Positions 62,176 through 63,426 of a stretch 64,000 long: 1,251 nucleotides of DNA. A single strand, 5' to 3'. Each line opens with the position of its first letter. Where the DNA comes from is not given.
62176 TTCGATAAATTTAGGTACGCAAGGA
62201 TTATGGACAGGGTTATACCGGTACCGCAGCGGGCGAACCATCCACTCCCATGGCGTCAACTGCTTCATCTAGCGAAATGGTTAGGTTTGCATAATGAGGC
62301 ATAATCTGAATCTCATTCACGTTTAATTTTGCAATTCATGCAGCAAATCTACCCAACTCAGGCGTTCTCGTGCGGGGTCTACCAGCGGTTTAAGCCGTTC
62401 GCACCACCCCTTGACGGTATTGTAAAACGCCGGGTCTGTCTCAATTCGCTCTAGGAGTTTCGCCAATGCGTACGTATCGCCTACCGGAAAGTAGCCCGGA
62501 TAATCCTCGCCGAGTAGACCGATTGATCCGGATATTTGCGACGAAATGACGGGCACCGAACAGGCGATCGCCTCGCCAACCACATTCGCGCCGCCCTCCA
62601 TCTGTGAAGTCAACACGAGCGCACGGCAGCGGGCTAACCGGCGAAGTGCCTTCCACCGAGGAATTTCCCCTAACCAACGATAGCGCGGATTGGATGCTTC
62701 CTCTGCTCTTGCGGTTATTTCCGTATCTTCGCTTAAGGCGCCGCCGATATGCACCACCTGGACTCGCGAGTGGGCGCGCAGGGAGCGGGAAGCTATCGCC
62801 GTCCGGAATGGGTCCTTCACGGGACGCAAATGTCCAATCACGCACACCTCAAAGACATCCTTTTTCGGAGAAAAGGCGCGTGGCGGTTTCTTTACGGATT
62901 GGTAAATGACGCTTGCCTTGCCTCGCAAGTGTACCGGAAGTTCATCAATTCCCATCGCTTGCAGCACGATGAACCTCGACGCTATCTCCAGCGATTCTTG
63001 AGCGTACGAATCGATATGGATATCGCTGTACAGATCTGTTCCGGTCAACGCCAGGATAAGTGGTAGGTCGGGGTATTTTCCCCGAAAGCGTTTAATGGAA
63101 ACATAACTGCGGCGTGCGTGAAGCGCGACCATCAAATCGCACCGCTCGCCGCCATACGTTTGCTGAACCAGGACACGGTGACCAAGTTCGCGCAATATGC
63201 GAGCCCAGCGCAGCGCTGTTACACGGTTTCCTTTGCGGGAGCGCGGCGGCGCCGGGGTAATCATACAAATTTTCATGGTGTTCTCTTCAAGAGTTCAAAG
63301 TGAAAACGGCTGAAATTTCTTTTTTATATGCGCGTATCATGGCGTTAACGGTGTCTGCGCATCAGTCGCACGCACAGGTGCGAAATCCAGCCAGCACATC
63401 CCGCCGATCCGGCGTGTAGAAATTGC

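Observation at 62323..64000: EgtB-like sulfoxide synthase followed by a small glycosyltransferase - selenoneine (sen)-type cluster?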

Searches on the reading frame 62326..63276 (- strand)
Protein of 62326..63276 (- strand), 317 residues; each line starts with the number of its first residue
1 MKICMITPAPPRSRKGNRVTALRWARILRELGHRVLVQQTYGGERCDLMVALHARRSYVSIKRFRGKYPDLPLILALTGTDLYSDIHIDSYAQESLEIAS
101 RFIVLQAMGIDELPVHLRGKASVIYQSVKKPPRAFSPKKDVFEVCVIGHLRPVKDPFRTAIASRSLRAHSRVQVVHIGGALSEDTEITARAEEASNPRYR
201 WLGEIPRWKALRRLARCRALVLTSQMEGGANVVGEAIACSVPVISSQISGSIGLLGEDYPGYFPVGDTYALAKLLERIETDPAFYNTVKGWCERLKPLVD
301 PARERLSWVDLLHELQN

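Call 4: search_protein_families(library=pfam, proteins=[window:62326-63276:-], max_evalue=0.01)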
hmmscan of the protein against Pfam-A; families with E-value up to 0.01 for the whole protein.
window:62326-63276:- (317 aa): 3 families
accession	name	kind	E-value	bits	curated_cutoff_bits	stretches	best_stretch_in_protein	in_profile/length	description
PF00534.26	Glycos_transf_1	-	5.7e-15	55.7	26.4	1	137-285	11-162/172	Glycosyl transferases group 1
PF13692.12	Glyco_trans_1_4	-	1.7e-10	41.7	27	1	160-278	21-139/142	Glycosyl transferases group 1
PF20706.3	GT4-conflict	-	0.0004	19.9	26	1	212-261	277-326/385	Family 4 Glycosyltransferase in conflict systems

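Call 5: search_protein_families(library=ncbifam, proteins=[window:62326-63276:-], max_evalue=0.01)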
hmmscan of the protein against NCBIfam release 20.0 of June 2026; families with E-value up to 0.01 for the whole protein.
window:62326-63276:- (317 aa): 14 families
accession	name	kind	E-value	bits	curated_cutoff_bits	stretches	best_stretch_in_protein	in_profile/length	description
TIGR04348.1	TIGR04348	equivalog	1.7e-119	398.5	300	1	3-313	1-309/310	selenoneine biosynthesis selenosugar synthase SenB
NF038229.1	Glyco4_Geo_Pelo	equivalog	2.5e-26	92.5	400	1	2-286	1-306/338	GPMC system family 4 glycosyltransferase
TIGR03088.1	stp2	hypoth_equivalog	1.9e-09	37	409.05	1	88-284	147-341/374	TIGR03088 family PEP-CTERM/XrtA system glycosyltransferase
NF041876.1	EPS_EpsE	equivalog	1.2e-06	28.1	400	1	139-284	212-364/389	exopolysaccharide biosynthesis GT4 family glycosyltransferase EpsE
NF041010.1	glycosy_Agl16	equivalog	1.5e-06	27.3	575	1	195-278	232-315/352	glycosylation protein Agl16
NF047684.1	TeichurnBiosyTuaC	equivalog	1.7e-06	27.2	550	1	147-258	225-331/391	teichuronic acid biosynthesis protein TuaC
NF007396.0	PRK09922.1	equivalog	1.4e-05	24.2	385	1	174-279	214-324/361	lipopolysaccharide 1,6-galactosyltransferase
TIGR03999.1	thiol_BshA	equivalog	1.7e-05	24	273.7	1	146-289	204-346/375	N-acetyl-alpha-D-glucosaminyl L-malate synthase BshA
NF050063.1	ProtGlycPglJ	equivalog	4.6e-05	22.8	500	1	213-283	262-334/363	N-acetylgalactosamine-N,N'-diacetylbacillosaminyl-diphospho-undecaprenol 4-alpha-N-acetylgalactosaminyltransferase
TIGR04047.1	MSMEG_0565_glyc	hypoth_equivalog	0.00072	18.7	259.85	0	202-256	262-316/373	MSMEG_0565 family glycosyltransferase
NF050056.1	ProtGlycPglH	equivalog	0.00086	18.5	600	1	145-288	183-326/354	GalNAc-alpha-(1->4)-GalNAc-alpha-(1->3)-diNAcBac-PP-undecaprenol alpha-1,4-N-acetyl-D-galactosaminyltransferase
NF038298.1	EPS_HpsO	equivalog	0.0015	17.4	575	1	230-287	302-358/388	hormogonium polysaccharide biosynthesis glycosyltransferase HpsO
NF046085.1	XrtY_assoc_Gly1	equivalog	0.0041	16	400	1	196-279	264-347/387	XrtY-associated glycosyltransferase XYAG1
NF012034.0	PRK15490.1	equivalog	0.0093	14.4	813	1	142-262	397-518/578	Vi polysaccharide biosynthesis glycosyltransferase TviE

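Call 6: find_encoding_contigs(protein=window:62326-63276:-, flank=10000, max_places=10)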
Protein window:62326-63276:- (317 aa): no gene with exactly this product is on record in the collection.

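Call 8: find_related_loci(query=window:62326-63276:-, collection=genome_contigs, flank=10000)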
Query window:62326-63276:- (317 aa) in genome_contigs; peptide patterns used: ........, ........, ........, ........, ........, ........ (x = any residue, [..] = any of these).
73 stretches matched a pattern; 41 encode a relative of the query (tblastn E <= 1e-3); 41 distinct loci.
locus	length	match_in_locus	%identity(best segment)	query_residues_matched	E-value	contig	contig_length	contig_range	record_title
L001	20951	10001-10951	90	1-317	0e+0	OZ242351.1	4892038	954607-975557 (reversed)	MAG: Candidatus Poribacteria bacterium isolate f935c7b2-2358-4189-a958-9ccc83df77d9 genome assembly, chromosome: 1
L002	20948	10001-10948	79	1-316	4e-169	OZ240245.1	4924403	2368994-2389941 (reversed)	MAG: Candidatus Poribacteria bacterium isolate dca23892-4e13-4299-a543-0851fd76b4fe genome assembly, chromosome: 1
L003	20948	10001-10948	78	1-316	1e-162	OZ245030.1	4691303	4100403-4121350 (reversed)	MAG: Candidatus Poribacteria bacterium isolate f3f56de0-ea6e-4eab-9813-cfd719c0cda4 genome assembly, chromosome: 1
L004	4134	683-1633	75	1-317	3e-165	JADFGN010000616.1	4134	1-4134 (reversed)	MAG: Candidatus Poribacteria bacterium isolate B30T1B8 B30T1B8_NODE49231, whole genome shotgun sequence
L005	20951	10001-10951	76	1-317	3e-158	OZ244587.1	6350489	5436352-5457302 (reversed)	MAG: Candidatus Poribacteria bacterium isolate 01ec1ce0-d2a5-493a-a37f-f7455bcb6da2 genome assembly, chromosome: 1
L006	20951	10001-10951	78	1-317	9e-155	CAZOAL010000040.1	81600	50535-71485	MAG TPA_asm: uncultured bacterium isolate SRP119689_co1_304 genome assembly, contig: NODE_291_length_81600_cov_26.724422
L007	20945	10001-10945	73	1-315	3e-154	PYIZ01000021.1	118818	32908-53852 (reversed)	MAG: Candidatus Poribacteria bacterium isolate PCPOR2b Ga0206366_121, whole genome shotgun sequence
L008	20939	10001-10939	67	1-317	7e-140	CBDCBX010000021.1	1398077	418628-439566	MAG: Acidobacteriota bacterium isolate 3beccde0-225e-480f-8752-c289bce3f7eb genome assembly, contig: contig_21, whole ge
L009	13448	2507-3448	67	2-315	5e-139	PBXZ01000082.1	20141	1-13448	MAG: Candidatus Poribacteria bacterium isolate NP41 29563, whole genome shotgun sequence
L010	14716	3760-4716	67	1-315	3e-138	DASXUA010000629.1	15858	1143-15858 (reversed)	MAG TPA_asm: Phycisphaerae bacterium isolate SMAG_U4706 k141_2529450, whole genome shotgun sequence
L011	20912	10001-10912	67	1-308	2e-136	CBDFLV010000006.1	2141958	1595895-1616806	MAG: Acidobacteriota bacterium isolate 7a8d91ef-8417-43da-8691-8f404d5ac280 genome assembly, contig: contig_6, whole gen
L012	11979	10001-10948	67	1-316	2e-135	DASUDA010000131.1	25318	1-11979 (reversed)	MAG TPA_asm: bacterium isolate SMAG_U1312 k141_298676, whole genome shotgun sequence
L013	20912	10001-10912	68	1-308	4e-134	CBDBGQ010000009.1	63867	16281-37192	MAG: Acidobacteriota bacterium isolate 99973d5e-58a3-476f-9567-b4c4ba873066 genome assembly, contig: contig_9, whole gen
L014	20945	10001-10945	69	1-315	2e-130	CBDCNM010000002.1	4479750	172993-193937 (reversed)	MAG: Candidatus Latescibacterota bacterium isolate f150df7c-f474-47d5-8e53-e740a55afba2 genome assembly, contig: contig_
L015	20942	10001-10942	64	2-315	4e-128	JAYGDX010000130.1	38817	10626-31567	MAG: Candidatus Poribacteria bacterium isolate OC6_3000m_MAG_233 OC6_3000m_contig_3637432, whole genome shotgun sequence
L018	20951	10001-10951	60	1-314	5e-125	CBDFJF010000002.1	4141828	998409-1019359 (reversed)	MAG: Candidatus Latescibacterota bacterium isolate 2442682d-f16a-428c-a5e0-e062f027b5fd genome assembly, contig: contig_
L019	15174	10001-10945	56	1-315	2e-115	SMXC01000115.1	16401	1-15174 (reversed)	MAG: Caldithrix sp. isolate N075bin58 k141_537715, whole genome shotgun sequence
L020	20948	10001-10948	58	1-315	1e-115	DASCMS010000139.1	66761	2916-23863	MAG TPA_asm: Candidatus Latescibacterota bacterium isolate Fu_MAG_110 c_000001798966, whole genome shotgun sequence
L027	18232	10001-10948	52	1-315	1e-99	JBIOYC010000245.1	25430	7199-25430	MAG: Thermoanaerobaculia bacterium isolate MAG040 k127_4832740, whole genome shotgun sequence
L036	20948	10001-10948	45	3-315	6e-79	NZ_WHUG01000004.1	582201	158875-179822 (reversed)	Rugamonas aquatica strain FT29W NODE_4_length_582201_cov_22.730469_4, whole genome shotgun sequence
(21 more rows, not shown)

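Call 12: search_protein_families(library=ncbifam, proteins=[L001:8600-9910:+, L001:6295-8388:-, L001:5811-6266:+, L001:4708-5529:-, L001:3749-4669:-, L001:2611-3696:-, L001:1147-2583:-, L001:621-1112:+, L001:11074-11508:+], max_evalue=0.001)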
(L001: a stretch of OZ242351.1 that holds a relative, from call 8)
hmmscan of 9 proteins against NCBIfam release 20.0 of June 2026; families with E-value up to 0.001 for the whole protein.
L001:8600-9910:+ (437 aa): 7 families
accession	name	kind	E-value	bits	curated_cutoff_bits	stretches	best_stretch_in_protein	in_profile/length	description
NF041186.1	SenA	equivalog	6.9e-155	516.1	420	1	6-434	5-381/382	selenoneine synthase SenA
TIGR03440.2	egtB_TIGR03440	equivalog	3.4e-103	345.9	360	1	14-433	6-412/413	ergothioneine biosynthesis protein EgtB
TIGR04344.1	ovoA_Nterm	equivalog_domain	2.6e-44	151.8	400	1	89-432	102-442/444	5-histidylcysteine sulfoxide synthase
TIGR04373.1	egtB_X_signatur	signature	2.2e-27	94.9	71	1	386-434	1-49/50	EgtB-related enzyme signature domain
TIGR03525.2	GldK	equivalog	9.1e-18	64.7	350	1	286-434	231-404/408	T9SS ring complex lipoprotein PorK/GldK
NF051459.1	pyoverdine_PvdO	equivalog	5.7e-11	42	500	1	163-433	29-276/280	dihydropyoverdine dehydrogenase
TIGR03524.1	GldJ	equivalog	3.4e-05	22.7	458.2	0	293-329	263-299/559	gliding motility lipoprotein GldJ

L001:6295-8388:- (698 aa): 1 family
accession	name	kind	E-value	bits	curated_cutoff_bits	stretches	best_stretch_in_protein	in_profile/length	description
NF050112.1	PhdiestSpdARhizob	equivalog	2.5e-06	27.3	400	1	25-182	25-182/264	2', 3'cyclic nucleotide phosphodiesterase SpdA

L001:5811-6266:+ (152 aa): 0 families

L001:4708-5529:- (274 aa): 16 families
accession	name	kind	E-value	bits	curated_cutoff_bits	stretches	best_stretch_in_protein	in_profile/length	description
NF000799.0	PRK00054.1-4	equivalog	4.7e-51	173.3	314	1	18-273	9-257/258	dihydroorotate dehydrogenase electron transfer subunit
NF000798.0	PRK00054.1-3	equivalog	5.5e-46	157.2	219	1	15-273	7-243/244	dihydroorotate dehydrogenase electron transfer subunit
NF004862.0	PRK06222.1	subfamily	7e-45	153.7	220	1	16-274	2-250/281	sulfide/dihydroorotate dehydrogenase-like FAD/NAD-binding protein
NF009414.0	PRK12778.1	equivalog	9.5e-41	139.9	1103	1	17-274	3-250/752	bifunctional dihydroorotate dehydrogenase B NAD binding subunit/NADPH-dependent glutamate synthase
NF000797.0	PRK00054.1-2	equivalog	2.4e-39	135.2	270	1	37-273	37-266/267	dihydroorotate dehydrogenase electron transfer subunit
NF000796.0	PRK00054.1-1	equivalog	1.3e-38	132.7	224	1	41-272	28-235/254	dihydroorotate dehydrogenase electron transfer subunit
NF009413.0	PRK12775.1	equivalog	5.5e-24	84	1895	1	17-271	3-247/1006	putative trifunctional 2-polyprenylphenol hydroxylase/glutamate synthase subunit beta/ferritin domain-containing protein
NF009415.0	PRK12779.1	equivalog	5e-18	64.4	1519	1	14-274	649-920/944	putative bifunctional glutamate synthase subunit beta/2-polyprenylphenol hydroxylase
NF006220.0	PRK08345.1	subfamily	1.1e-12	47.8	395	2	25-128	24-128/294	cytochrome-c3 hydrogenase subunit gamma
TIGR02911.1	sulfite_red_B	equivalog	5.7e-11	42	288.6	1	39-268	28-252/261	anaerobic sulfite reductase subunit AsrB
NF040810.1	BenC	equivalog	2.3e-10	40.1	430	1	14-222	105-318/333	benzoate 1,2-dioxygenase electron transfer component BenC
NF040835.1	sulfhyd_HydG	equivalog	7.5e-10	38.5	650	1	24-273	30-285/292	NADPH-dependent hydrogenase/sulfhydrogenase 1 subunit gamma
NF040830.1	sulfhyd_ShyC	equivalog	2.8e-09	36.6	600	0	181-269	197-278/288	NAD(P)-dependent hydrogenase/sulfhydrogenase 2 subunit gamma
NF004470.0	PRK05802.1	equivalog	2.8e-05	23.3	313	1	12-249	64-306/330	sulfide/dihydroorotate dehydrogenase-like FAD/NAD-binding protein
NF045803.1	MethMoxFADbindMmoC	equivalog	9.3e-05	21.3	500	1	42-227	140-333/343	aromatic/alkene monooxygenase hydroxylase FAD-binding subunit MmoC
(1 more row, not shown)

L001:3749-4669:- (307 aa): 23 families
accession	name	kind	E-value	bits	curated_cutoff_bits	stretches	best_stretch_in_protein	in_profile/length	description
NF005574.0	PRK07259.1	equivalog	3.5e-135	449.8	269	1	7-305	4-302/304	dihydroorotate dehydrogenase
TIGR01037.2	pyrD_sub1_fam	subfamily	2.6e-113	378.1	270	1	8-303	1-297/300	dihydroorotate dehydrogenase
NF041011.1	dihydoor_dh_Arch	equivalog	6.5e-69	232.2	330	1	10-304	1-286/289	dihydroorotate dehydrogenase PyrD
NF006183.0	PRK08318.1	equivalog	5.5e-49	167.1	335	1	7-304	3-318/422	NAD-dependent dihydropyrimidine dehydrogenase subunit PreA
NF002702.0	PRK02506.1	equivalog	1.7e-38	132.6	301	1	8-306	4-310/313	dihydroorotate oxidase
NF003652.0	PRK05286.2-5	equivalog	2.7e-31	109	267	1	5-298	48-352/353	quinone-dependent dihydroorotate dehydrogenase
NF003651.0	PRK05286.2-4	equivalog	2.2e-29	102.2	448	1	6-304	60-374/377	quinone-dependent dihydroorotate dehydrogenase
NF003650.0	PRK05286.2-3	equivalog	1.4e-27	96.6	477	1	6-304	71-387/393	quinone-dependent dihydroorotate dehydrogenase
NF003645.0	PRK05286.1-2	equivalog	4e-27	95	366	1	5-304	43-353/359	quinone-dependent dihydroorotate dehydrogenase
NF003648.0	PRK05286.2-1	equivalog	5.8e-27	94.5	433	1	5-305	48-355/360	quinone-dependent dihydroorotate dehydrogenase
TIGR01036.1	pyrD_sub2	equivalog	2.7e-25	88.9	200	1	7-304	45-353/356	dihydroorotate dehydrogenase (quinone)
NF005741.0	PRK07565.1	subfamily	4.2e-25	88.5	303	1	92-306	97-307/335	dihydroorotate dehydrogenase-like protein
NF003649.0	PRK05286.2-2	equivalog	3.1e-19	69.2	505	1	6-304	48-348/351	quinone-dependent dihydroorotate dehydrogenase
NF003646.0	PRK05286.1-4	equivalog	1.1e-18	67.2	457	1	7-269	44-318/341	quinone-dependent dihydroorotate dehydrogenase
NF003647.0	PRK05286.1-5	equivalog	4.8e-18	65.1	619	1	5-303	46-351/354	quinone-dependent dihydroorotate dehydrogenase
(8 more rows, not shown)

L001:2611-3696:- (362 aa): 17 families
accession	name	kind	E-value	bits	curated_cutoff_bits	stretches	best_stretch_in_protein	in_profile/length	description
TIGR00670.1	asp_carb_tr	equivalog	5.6e-93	311.4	236.95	1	2-300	1-303/304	aspartate carbamoyltransferase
NF002032.1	PRK00856.1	equivalog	1.7e-86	290.1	263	1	2-299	1-296/297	aspartate carbamoyltransferase catalytic subunit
NF008853.0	PRK11891.1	equivalog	2.9e-71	240.3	560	1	3-306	90-404/430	aspartate carbamoyltransferase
NF006046.0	PRK08192.1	equivalog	1.5e-66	224.9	512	1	3-305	8-322/339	aspartate carbamoyltransferase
NF001986.0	PRK00779.1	subfamily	5.5e-47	160.4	306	1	1-300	5-304/307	ornithine carbamoyltransferase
TIGR00658.1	orni_carb_tr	equivalog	1.3e-41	142.7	280.85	1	2-300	1-303/304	ornithine carbamoyltransferase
TIGR04384.1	putr_carbamoyl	exception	1.7e-37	129.3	500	1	3-300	1-307/330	putrescine carbamoyltransferase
NF010387.0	PRK13814.1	equivalog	3.1e-36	124.8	660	1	3-298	7-301/310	aspartate carbamoyltransferase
NF011380.0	PRK14805.1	equivalog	9.8e-31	106.9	421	1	1-301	1-301/302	ornithine carbamoyltransferase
NF009916.0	PRK13376.1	equivalog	5.6e-30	104.3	800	1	43-301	55-334/525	bifunctional aspartate carbamoyltransferase catalytic subunit/aspartate carbamoyltransferase regulatory subunit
NF003286.0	PRK04284.1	subfamily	1.8e-26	93.1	515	1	2-269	7-280/332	ornithine carbamoyltransferase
NF011379.0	PRK14804.1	equivalog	2.1e-19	69.8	373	1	2-300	7-309/311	ornithine carbamoyltransferase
NF002470.0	PRK01713.1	equivalog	1.3e-16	61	545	1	2-213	8-218/334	ornithine carbamoyltransferase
NF003384.0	PRK04523.1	equivalog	3.9e-16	59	288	1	1-300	3-333/336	N-acetylornithine carbamoyltransferase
NF009213.0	PRK12562.1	subfamily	4.7e-16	59.1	559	1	2-266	7-278/334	ornithine carbamoyltransferase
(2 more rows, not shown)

L001:1147-2583:- (479 aa): 3 families
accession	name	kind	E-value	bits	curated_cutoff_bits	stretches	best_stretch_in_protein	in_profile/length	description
NF041871.1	Wzx_EPS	equivalog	5.7e-20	71.5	800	1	17-467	15-468/492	exopolysaccharide biosynthesis flippase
TIGR01695.1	murJ_mviN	equivalog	3.6e-12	45.8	235.55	1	122-443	135-469/506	murein biosynthesis integral membrane protein MurJ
NF050818.1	PolSacchBiosHfsF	equivalog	4.5e-06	26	700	1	26-445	23-443/468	polysaccharide biosynthesis protein HfsF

L001:621-1112:+ (164 aa): 3 families
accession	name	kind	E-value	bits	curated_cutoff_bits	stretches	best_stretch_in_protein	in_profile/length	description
NF004630.0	PRK05974.1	equivalog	8.2e-15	54.6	75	2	2-72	3-78/83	phosphoribosylformylglycinamidine synthase subunit PurS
NF005019.0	PRK06423.1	equivalog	4.5e-14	52.4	122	2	1-70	1-69/74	phosphoribosylformylglycinamidine synthase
TIGR00302.1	TIGR00302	equivalog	1.1e-10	41.6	39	1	94-161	5-77/80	phosphoribosylformylglycinamidine synthase subunit PurS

L001:11074-11508:+ (145 aa): 1 family
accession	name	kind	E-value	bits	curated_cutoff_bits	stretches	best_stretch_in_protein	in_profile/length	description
TIGR04256.1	GxxExxY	subfamily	1.1e-40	138.7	35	1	28-140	2-115/116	GxxExxY protein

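Call 19: search_protein_families(library=pfam, proteins=[L015:12534-13265:-, L019:13066-13920:+, L018:4302-5789:-, L015:10984-12534:-, L036:10978-12024:+, L027:7579-8652:+, L013:7648-8415:-, L007:4234-5274:+], max_evalue=0.001)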
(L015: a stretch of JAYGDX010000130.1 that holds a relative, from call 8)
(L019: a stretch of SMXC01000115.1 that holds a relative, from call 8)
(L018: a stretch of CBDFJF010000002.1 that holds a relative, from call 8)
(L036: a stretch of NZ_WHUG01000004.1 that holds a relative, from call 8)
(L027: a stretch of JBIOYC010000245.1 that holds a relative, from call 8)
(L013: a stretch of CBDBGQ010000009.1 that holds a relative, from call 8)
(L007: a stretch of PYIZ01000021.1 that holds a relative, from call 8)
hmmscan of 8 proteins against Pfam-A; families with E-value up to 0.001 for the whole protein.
L015:12534-13265:- (244 aa): 4 families
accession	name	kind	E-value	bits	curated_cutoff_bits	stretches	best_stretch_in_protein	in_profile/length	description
PF00005.33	ABC_tran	-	5.6e-35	121.4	25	1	20-162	4-136/137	ABC transporter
PF13304.12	AAA_21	-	1.4e-07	32.4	27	0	29-52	1-24/304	AAA domain, putative AbiEii toxin, Type IV TA system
PF13555.12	AAA_29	-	0.0002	21.5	27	1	23-55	18-50/61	P-loop containing region of AAA domain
PF13191.12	AAA_16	-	0.00069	20.6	32.6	0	29-198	26-144/167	AAA ATPase domain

L019:13066-13920:+ (285 aa): 1 family
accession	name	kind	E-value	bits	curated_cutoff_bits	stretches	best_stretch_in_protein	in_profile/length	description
PF12974.12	Phosphonate-bd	-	3.8e-55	187.3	27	1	25-270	1-242/242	ABC transporter, phosphonate, periplasmic substrate-binding protein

L018:4302-5789:- (496 aa): 0 families

L015:10984-12534:- (517 aa): 2 families
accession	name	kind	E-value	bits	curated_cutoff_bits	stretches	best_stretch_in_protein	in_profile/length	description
PF04069.17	OpuAC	-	8.5e-50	170.2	21.2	1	28-270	2-247/257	Substrate binding domain of ABC-type glycine betaine transport system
PF00528.27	BPD_transp_1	-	1.5e-17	64.4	26.4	1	328-495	1-180/184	Binding-protein-dependent transport system inner membrane component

L036:10978-12024:+ (349 aa): 2 families
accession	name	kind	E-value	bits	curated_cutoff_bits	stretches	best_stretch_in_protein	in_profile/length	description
PF00586.29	AIRS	-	1e-27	97.2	24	1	50-157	2-112/112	AIR synthase related protein, N-terminal domain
PF02769.27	AIRS_C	-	1.2e-21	77.9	23.1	1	169-343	1-151/156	AIR synthase related protein, C-terminal domain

L027:7579-8652:+ (358 aa): 1 family
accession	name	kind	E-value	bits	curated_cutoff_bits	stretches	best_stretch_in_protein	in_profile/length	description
PF01841.26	Transglut_core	-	4e-33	114.4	23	1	171-279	2-108/108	Transglutaminase-like superfamily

L013:7648-8415:- (256 aa): 0 families

L007:4234-5274:+ (347 aa): 3 families
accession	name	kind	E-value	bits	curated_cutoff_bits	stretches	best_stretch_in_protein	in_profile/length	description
PF08240.17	ADH_N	-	2.1e-28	99.1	23.5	1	30-144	2-103/104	Alcohol dehydrogenase GroES-like domain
PF00107.32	ADH_zinc_N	-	2.8e-25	89.2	31.8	1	186-309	1-126/129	Zinc-binding dehydrogenase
PF13602.12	ADH_zinc_N_2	-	1.2e-08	36.4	27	1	219-344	1-133/134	Zinc-binding dehydrogenase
